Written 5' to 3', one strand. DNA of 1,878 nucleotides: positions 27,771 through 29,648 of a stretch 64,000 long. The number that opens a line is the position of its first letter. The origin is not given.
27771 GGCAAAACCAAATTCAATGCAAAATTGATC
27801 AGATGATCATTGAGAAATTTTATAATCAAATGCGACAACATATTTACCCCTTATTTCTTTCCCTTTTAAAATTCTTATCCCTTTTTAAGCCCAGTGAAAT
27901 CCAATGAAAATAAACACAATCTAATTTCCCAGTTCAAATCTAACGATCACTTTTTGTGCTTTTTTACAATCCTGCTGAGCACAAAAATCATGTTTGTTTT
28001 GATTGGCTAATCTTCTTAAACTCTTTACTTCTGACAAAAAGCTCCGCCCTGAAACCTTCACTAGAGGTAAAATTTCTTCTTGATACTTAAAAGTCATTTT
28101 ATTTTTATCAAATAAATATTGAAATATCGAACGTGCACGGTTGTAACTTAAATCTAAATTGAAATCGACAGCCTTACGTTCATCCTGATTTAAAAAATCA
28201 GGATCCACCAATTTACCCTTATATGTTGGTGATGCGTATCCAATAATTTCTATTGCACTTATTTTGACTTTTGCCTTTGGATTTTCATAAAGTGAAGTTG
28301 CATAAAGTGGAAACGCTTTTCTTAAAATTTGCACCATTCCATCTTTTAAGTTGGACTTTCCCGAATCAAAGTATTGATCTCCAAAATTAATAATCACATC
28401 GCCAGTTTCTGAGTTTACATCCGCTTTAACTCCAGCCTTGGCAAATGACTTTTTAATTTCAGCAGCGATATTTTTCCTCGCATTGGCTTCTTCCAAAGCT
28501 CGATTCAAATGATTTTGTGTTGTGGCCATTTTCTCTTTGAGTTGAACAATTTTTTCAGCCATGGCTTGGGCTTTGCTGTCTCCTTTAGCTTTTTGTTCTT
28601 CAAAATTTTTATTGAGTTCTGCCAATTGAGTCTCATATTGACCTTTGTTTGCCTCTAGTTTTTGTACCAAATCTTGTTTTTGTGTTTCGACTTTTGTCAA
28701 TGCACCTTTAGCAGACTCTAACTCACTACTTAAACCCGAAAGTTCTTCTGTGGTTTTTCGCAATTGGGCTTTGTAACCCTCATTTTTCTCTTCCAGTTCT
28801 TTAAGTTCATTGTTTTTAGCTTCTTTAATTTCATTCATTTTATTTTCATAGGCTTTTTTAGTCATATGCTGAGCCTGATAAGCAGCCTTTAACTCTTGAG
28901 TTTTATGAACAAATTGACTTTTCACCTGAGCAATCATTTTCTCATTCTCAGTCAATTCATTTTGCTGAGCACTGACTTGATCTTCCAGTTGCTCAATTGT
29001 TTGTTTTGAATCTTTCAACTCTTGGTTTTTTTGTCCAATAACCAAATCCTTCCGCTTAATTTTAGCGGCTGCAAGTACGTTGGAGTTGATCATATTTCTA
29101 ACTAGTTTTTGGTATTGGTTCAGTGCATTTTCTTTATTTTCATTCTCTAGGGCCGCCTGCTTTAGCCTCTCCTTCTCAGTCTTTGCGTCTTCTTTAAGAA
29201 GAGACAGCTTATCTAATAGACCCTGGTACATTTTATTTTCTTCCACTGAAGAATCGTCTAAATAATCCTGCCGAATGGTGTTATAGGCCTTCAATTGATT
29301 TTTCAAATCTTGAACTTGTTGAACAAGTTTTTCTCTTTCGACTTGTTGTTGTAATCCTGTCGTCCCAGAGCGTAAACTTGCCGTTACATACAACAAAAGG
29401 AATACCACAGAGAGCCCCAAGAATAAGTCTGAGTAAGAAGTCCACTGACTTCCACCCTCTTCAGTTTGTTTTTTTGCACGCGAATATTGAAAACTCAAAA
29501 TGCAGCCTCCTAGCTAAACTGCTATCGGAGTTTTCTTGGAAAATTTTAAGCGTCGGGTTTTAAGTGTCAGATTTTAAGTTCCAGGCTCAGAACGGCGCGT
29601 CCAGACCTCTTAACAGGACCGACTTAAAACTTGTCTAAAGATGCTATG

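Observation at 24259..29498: Candidate novel ion-driven envelope machine: MotB/OmpA-type subunit with a long periplasmic coiled coil, ExbB/TolQ/MotA-type channel and an FHA / coiled-coil / TM protein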

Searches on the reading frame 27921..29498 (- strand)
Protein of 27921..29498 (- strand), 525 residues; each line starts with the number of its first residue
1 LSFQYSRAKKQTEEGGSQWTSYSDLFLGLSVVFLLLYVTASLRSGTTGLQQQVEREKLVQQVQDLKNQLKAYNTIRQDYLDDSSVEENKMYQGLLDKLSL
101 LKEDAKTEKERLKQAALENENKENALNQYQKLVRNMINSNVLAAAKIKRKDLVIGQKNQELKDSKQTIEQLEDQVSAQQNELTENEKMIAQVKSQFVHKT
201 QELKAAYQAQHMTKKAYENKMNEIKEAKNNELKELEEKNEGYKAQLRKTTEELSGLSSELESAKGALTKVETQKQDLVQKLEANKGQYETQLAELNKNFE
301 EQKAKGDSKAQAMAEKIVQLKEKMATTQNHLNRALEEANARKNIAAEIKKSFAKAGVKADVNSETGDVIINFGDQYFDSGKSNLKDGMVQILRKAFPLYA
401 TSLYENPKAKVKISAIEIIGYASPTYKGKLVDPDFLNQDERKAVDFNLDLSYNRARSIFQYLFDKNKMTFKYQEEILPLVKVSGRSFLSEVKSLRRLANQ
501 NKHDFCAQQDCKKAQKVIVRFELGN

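Call 6: search_protein_families(library=pfam, proteins=[window:27921-29498:-], max_evalue=1)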
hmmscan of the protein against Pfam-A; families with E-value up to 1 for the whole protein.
window:27921-29498:- (525 aa): 1 family
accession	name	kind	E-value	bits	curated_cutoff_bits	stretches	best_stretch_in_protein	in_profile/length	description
PF08649.15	DASH_Dad1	-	0.31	11.7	31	0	314-340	10-36/55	DASH complex subunit Dad1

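Call 7: search_protein_families(library=ncbifam, proteins=[window:27921-29498:-], max_evalue=1)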
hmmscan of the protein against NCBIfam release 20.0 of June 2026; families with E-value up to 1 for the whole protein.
window:27921-29498:- (525 aa): 9 families
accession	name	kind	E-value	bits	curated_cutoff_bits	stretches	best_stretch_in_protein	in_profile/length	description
TIGR02168.1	SMC_prok_B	equivalog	6.8e-07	27.4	567.35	1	49-362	205-515/1181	chromosome segregation protein SMC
NF041787.1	anti-phage_ZorB2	equivalog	2.2e-06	28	400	1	340-469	36-156/210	type II Zorya anti-phage system protein ZorB2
TIGR02169.1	SMC_prok_A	equivalog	0.00032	18.5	729.4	1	121-355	207-433/1165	chromosome segregation protein SMC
NF045487.1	ASRP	equivalog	0.026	13.1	300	1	53-349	156-449/593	archaea-specific SMC-related protein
NF045780.1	TrlF_fam_ATP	equivalog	0.027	13.1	350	1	71-413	414-775/944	TrlF family AAA-like ATPase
NF041035.1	Rad50_Halo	equivalog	0.061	11.6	1000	1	51-229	270-447/883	DNA double-strand break repair ATPase Rad50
NF002572.0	PRK02224.1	equivalog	0.075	11.3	1087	1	51-228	270-446/888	DNA double-strand break repair ATPase Rad50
NF042953.1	Hhe_antiphage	equivalog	0.53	7.5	2000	1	51-350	540-843/1797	DUF4011 domain-containing anti-phage protein Hhe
NF038350.1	taxis_HmpF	equivalog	0.59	8.4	200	1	201-363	127-287/553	pilus motility taxis protein HmpF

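Call 8: search_protein_families(library=padloc, proteins=[window:27921-29498:-], max_evalue=1)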
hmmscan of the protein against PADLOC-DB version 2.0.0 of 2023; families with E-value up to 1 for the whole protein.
window:27921-29498:- (525 aa): 10 families
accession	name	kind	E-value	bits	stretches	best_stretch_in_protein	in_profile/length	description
PDLC00609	ZorB1|ZorB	-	2.2e-28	97.4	2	317-494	41-198/232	MotB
PDLC00641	ZorB2|ZorB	-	2.9e-15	54.6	2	338-495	57-207/238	MotB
PDLC00608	ZorB1|ZorB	-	1e-08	32.8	2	314-468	37-178/243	MotB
PDLC00610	ZorB1|ZorB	-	3e-08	31.5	2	317-484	39-208/254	MotB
PDLC00612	ZorB1|ZorB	-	4.7e-06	24.4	1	287-470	42-225/293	MotB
PDLC00582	JetC3|JetC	-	0.0053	12.6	1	54-353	749-1030/1472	DUF3584 domain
PDLC00581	JetC3|JetC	-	0.029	10.2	1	60-354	697-996/1473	DUF3584 domain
PDLC00550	JetC2|JetC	-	0.19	7.4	1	57-324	235-497/1355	DUF3584 domain; MukB-like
PDLC00519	JetC1|JetC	-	0.91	5.6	1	51-315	221-483/1097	DUF3584 domain; MukB-like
PDLC00553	JetC2|JetC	-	0.91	5.3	0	205-362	256-417/1361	DUF3584 domain; MukB-like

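Call 28: search_solved_structures(query=window:27921-29498:-, max_evalue=1, show_alignments=3)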
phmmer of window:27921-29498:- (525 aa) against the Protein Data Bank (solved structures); distinct sequences matched with E-value up to 1: 2.
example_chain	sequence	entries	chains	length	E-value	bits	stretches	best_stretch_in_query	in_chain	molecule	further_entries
8vvn_B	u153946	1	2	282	0.004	19.6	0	5-39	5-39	Chemotaxis protein MotB-related protein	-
8qyd_F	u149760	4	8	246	0.16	14.4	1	9-67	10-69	Membrane protein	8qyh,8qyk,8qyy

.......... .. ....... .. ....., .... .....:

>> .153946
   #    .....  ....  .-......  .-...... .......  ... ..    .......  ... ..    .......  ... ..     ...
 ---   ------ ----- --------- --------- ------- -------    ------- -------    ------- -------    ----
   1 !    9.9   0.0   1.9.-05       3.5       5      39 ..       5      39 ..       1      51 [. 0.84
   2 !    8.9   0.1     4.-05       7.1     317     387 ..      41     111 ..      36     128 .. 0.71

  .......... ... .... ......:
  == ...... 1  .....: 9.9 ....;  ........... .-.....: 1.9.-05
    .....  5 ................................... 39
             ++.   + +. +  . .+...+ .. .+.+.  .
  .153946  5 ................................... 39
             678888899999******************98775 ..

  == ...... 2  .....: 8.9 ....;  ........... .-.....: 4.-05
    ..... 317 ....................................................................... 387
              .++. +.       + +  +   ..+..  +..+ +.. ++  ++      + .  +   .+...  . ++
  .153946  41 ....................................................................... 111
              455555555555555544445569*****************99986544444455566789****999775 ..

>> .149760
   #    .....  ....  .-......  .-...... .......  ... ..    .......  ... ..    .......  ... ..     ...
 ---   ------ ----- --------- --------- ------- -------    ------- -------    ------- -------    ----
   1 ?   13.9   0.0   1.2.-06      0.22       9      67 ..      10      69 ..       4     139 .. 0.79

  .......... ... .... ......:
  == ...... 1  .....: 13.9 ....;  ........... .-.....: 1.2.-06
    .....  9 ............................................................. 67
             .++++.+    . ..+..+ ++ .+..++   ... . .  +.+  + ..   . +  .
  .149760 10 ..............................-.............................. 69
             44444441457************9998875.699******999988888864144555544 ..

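Call 29: find_homologous_proteins(query=window:27921-29498:-, max_evalue=0.001)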
Query window:27921-29498:- (525 aa): 843 proteins with E <= 0.001 among 8000 candidates; the best 120 are listed.
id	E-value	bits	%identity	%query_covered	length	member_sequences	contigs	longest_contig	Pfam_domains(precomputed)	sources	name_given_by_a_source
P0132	0.0e+0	1097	100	100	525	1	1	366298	-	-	-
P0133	3.5e-190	651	61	99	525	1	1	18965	-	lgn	-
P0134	8.5e-187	640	60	99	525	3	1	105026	-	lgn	-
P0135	1.6e-185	636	60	99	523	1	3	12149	-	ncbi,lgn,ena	-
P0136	3.4e-184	631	58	99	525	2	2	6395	-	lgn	-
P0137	1.8e-178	612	58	100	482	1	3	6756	-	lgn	-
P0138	1.5e-177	609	57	99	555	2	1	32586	-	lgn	-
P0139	3.6e-169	582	54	100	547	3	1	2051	-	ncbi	-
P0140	2.4e-166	573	53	100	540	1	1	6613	-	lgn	-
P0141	5.4e-165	568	52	99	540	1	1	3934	-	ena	-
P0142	5.2e-163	562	52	99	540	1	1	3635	-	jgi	jgi:myosin heavy subunit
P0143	9.2e-162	557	52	100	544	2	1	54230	-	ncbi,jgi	jgi:myosin heavy subunit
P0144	1.3e-161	557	52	99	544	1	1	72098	-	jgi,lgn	jgi:myosin heavy subunit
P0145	6.4e-161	555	51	99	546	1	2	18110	-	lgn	-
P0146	7.3e-161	554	51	100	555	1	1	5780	-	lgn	-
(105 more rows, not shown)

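Call 31: search_solved_structures(query=A2, max_evalue=1, show_alignments=3)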
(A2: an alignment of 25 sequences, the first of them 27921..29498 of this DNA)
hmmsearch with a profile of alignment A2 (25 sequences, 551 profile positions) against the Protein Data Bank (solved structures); distinct sequences matched with E-value up to 1: 99 (the best 60 are shown).
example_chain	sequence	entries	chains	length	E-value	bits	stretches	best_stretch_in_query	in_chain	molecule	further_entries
8qyd_F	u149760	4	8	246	1.7e-06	30.6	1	2-57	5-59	Membrane protein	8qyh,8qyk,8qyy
8vvi_A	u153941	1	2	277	1.4e-05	27.6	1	371-501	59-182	Motility protein B-like N-terminal domain-containing protein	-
8hd0_E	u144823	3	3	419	1.9e-05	27.2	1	106-341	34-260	Murein hydrolase activator EnvC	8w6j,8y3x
7zr2_A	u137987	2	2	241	9.1e-05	24.9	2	240-358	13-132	Spike protein S2',Chimeric protein mimic of SARS-CoV-2 Spike HR1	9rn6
9ugr_A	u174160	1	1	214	0.00028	23.3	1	192-365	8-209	Syn-F4-Link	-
4lin_A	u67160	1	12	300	0.00045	22.6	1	155-320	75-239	Tail needle protein gp26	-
6tpi_A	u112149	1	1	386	0.00077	21.8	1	107-341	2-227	Murein hydrolase activator EnvC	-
8vvn_B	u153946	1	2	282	0.0012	21.2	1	343-411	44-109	Chemotaxis protein MotB-related protein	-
6qp4_A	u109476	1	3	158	0.0016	20.8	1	149-251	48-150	UspA1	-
9w9h_A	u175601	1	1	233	0.0017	20.7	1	146-249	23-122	Kinesin-like protein KIF3A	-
9e5c_0t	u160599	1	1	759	0.016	17.5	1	171-333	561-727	MOP84A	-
3cvf_A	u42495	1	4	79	0.021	17.1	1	220-271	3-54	Homer protein homolog 3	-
6zpj_A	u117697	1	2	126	0.026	16.8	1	242-337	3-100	Leishmania mexicana KKT4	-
7wxz_A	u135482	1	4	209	0.029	16.6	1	207-358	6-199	Spike protein S2'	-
5gox_A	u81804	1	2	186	0.041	16.1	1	240-363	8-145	DNA repair protein RAD50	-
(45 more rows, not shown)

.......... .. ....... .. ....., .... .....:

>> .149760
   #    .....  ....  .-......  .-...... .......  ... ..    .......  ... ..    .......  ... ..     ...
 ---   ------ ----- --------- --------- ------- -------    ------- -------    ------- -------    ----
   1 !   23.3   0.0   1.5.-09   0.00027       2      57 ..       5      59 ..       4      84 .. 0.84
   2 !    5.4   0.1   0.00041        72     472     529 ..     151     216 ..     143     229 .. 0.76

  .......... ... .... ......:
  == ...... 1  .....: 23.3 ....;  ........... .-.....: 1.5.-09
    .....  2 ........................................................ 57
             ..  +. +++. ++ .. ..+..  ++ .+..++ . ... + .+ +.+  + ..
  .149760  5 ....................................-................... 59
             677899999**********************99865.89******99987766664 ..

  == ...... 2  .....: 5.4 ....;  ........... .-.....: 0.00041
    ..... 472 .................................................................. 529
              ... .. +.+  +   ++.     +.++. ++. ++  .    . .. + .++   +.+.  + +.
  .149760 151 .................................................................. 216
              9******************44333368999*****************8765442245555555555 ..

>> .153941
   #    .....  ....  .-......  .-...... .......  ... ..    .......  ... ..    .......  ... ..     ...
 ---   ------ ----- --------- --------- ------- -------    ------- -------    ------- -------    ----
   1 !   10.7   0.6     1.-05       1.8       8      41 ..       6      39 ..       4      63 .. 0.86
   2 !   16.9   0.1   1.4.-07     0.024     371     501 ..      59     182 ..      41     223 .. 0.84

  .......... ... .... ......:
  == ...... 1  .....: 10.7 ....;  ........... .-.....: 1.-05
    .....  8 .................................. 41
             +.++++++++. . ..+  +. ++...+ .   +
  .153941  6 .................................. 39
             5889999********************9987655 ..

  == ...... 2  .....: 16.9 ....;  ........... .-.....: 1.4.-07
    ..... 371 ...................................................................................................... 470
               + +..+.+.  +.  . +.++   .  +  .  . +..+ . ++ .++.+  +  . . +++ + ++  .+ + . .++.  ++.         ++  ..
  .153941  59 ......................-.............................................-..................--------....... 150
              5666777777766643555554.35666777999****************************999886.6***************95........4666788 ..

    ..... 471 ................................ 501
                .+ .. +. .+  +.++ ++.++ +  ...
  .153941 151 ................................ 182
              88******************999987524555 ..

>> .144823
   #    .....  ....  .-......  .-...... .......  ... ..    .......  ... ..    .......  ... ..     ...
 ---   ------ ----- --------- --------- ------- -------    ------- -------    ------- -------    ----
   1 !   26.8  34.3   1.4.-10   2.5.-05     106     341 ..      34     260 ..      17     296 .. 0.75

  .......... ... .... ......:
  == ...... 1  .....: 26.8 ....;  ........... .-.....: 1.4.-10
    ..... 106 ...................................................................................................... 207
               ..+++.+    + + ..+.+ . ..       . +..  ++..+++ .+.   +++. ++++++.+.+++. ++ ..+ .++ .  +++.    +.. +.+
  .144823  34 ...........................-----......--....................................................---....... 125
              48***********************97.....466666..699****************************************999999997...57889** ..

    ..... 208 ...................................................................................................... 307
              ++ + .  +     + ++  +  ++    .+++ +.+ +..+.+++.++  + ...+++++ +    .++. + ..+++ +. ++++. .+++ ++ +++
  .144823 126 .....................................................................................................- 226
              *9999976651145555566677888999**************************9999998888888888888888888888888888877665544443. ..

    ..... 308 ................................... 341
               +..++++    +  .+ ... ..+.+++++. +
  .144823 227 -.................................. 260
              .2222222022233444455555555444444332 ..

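Call 54: predict_structure(alignment_id=A5)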
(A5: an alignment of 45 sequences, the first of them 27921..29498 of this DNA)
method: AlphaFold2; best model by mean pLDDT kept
length: 525 residues; sequences in the alignment: 45
mean_pLDDT: 73.7   pTM: 0.44
mean pLDDT of the five models: 73.7, 70.3, 69.4, 68.4, 63.2
residues with pLDDT >= 90: 95; 70-90: 213; 50-70: 189; < 50: 28
segments of 3 or more residues with pLDDT < 50: 1-21
pLDDT, mean of each block of 10 residues (from residue 1): 35 39 62 73 55 68 69 59 55 57 67 69 65 67 70 73 77 82 87 91 92 92 91 88 83 77 74 71 68 66 55 61 65 76 89 90 83 80 90 93 80 84 70 73 82 92 93 92 78 58 63 66 71
secondary structure, 60 per line:
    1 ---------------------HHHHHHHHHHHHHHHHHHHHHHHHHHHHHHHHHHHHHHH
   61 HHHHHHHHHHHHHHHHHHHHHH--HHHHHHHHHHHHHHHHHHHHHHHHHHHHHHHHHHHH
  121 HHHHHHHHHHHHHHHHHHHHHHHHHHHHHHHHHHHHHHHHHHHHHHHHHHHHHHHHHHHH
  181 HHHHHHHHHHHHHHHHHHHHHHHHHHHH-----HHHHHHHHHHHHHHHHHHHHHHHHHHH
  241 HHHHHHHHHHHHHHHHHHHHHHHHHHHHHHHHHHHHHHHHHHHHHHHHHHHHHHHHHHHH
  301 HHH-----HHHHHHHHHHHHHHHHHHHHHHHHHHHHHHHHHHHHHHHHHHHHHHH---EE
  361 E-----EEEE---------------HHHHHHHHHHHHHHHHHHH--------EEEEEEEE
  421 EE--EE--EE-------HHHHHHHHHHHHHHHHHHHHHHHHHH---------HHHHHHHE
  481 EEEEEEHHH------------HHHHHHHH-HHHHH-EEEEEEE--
elements in order: H22-82 H85-208 H214-303 H309-355 E359-361 E367-370 H386-404 E413-422 H438-463 H473-479 E480-486 H502-509 H511-515 E517-523

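Call 59: fold_search(model_id=the predicted structure, library=pdb)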
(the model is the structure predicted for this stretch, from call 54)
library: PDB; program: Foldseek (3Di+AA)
matches with E <= 10: 189; with E <= 0.001: 1
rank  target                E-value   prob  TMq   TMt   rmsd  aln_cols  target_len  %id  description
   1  8vvn_A                2.2e-06  1.00  0.29  0.63   8.4       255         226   18  Cryo-EM structure of a type I ZorAB complex from Shewanella sp. strain ANA-3 (released 2025-02-05)
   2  7zr1_C                2.3e-02  0.33  0.14  0.10  97.3       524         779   12  Chaetomium thermophilum Mre11-Rad50-Nbs1 complex bound to ATPyS (composite structure) (released 2023-01-11)
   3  9hqx_B                4.9e-02  0.23  0.13  0.11  36.0       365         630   15  Salmonella enterica Lamassu LmuACB bound to DNA duplex (released 2025-10-01)
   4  9hqu_A                1.4e-01  0.13  0.12  0.10  36.6       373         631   16  Salmonella enterica Lamassu LmuACB in nuclease sequestration state (released 2025-10-01)
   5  5xei                  2.3e-01  0.11  0.11  0.11  31.2       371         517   13  Crystal structure of the Smc head domain with a coiled coil and joint derived from Pyrococcus yayanosii (released 2017-06-07)
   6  9eom                  3.3e-01  0.77  0.20  0.41  33.4       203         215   17  250A Vipp1 dL10Ala helical tubes in the presence of EPL (released 2024-10-16)
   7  7zr1_D                3.8e-01  0.09  0.14  0.10  103.8       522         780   14  Chaetomium thermophilum Mre11-Rad50-Nbs1 complex bound to ATPyS (composite structure) (released 2023-01-11)
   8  7o3w_A                4.5e-01  0.54  0.18  0.34  16.9       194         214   16  Structural basis for VIPP1 oligomerization and maintenance of thylakoid membrane integrity (released 2021-06-30)
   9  8qhx                  6.7e-01  0.54  0.19  0.41  26.8       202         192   19  280A Vipp1 H1-6 helical tubes in the presence of EPL (released 2024-09-18)
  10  4cgk_A                1.0e+00  0.11  0.13  0.18  24.6       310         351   17  Crystal structure of the essential protein PcsB from Streptococcus pneumoniae (released 2014-05-21)
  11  9a6c_A                1.1e+00  0.08  0.13  0.12  38.3       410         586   12  Integrative model of YYDD-YYDB by crosslinking MS and deep learning (released 2024-09-18)
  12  7o3x_B                1.2e+00  0.25  0.17  0.32  27.3       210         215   18  Structural basis for VIPP1 oligomerization and maintenance of thylakoid membrane integrity (released 2021-06-30)
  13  4cgk_B                1.2e+00  0.14  0.18  0.24  26.6       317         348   17  Crystal structure of the essential protein PcsB from Streptococcus pneumoniae (released 2014-05-21)
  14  7vai_G                1.5e+00  0.47  0.20  0.44   7.2       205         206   12  V1EG of V/A-ATPase from Thermus thermophilus, state1-1 (released 2022-07-13)
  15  8wjn_A                1.6e+00  0.06  0.10  0.11  32.7       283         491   17  Cryo-EM structure of 6-subunit Smc5/6 head region (released 2024-06-26)
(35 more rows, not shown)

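Call 82: find_encoding_contigs(protein=window:27921-29498:-, flank=6000, max_places=3)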
Protein window:27921-29498:- (525 aa): 1 contig read that carries it; 1 place shown.
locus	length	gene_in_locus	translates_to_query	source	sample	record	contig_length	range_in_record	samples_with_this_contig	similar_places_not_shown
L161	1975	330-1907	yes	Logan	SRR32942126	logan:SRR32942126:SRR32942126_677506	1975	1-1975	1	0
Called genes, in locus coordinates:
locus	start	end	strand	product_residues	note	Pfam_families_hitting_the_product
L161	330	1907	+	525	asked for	-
